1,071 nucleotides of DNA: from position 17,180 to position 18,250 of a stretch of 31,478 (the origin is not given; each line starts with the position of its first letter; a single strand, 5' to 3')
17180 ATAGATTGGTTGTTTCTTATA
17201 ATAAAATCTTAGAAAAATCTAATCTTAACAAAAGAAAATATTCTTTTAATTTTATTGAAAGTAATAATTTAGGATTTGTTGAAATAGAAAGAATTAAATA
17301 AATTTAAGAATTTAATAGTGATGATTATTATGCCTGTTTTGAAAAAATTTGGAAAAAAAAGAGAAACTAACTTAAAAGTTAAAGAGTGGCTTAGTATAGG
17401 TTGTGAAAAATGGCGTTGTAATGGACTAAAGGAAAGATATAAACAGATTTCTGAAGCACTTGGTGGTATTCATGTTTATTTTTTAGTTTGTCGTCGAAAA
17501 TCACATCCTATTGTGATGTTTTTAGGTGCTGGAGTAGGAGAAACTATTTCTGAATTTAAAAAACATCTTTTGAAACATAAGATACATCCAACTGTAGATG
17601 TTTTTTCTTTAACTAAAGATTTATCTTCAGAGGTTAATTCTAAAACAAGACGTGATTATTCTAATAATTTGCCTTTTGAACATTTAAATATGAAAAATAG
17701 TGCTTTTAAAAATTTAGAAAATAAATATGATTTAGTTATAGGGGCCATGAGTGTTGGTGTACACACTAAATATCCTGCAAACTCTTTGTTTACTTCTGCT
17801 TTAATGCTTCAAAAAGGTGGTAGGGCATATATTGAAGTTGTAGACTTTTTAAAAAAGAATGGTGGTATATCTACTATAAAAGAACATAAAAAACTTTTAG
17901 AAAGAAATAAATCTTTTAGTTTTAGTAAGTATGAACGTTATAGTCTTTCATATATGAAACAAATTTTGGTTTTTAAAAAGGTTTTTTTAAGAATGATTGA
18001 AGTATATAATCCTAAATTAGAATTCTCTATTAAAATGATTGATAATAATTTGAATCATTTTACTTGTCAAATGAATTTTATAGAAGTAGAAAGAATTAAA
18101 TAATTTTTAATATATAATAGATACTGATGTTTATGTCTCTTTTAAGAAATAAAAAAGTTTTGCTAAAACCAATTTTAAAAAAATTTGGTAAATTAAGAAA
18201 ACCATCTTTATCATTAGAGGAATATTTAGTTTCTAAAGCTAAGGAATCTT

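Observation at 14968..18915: Head-to-tail array of five ~255-aa Rossmann/SAM-methyltransferase-like paralogs, plus a sixth copy at 8124-8867, from a family I cannot name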

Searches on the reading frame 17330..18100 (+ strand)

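Call 9: search_protein_families(library=pfam, proteins=[window:17330-18100:+], max_evalue=10)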
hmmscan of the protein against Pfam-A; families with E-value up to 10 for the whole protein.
window:17330-18100:+ (257 aa): 2 families
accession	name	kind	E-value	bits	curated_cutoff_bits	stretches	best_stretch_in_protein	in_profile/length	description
PF13489.12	Methyltransf_23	-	0.047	13.8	27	1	58-172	22-120/164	Methyltransferase domain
PF08242.18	Methyltransf_12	-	0.11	13.7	30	1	65-165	3-97/98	Methyltransferase domain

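Call 42: search_protein_families(library=ncbifam, proteins=[window:17330-18100:+], max_evalue=1)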
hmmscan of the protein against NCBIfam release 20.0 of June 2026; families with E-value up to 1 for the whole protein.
window:17330-18100:+ (257 aa): 0 families

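Call 58: search_protein_families(library=padloc, proteins=[window:17330-18100:+], max_evalue=0.01)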
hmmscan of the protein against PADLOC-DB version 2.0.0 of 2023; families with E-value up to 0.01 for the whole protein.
window:17330-18100:+ (257 aa): 0 families
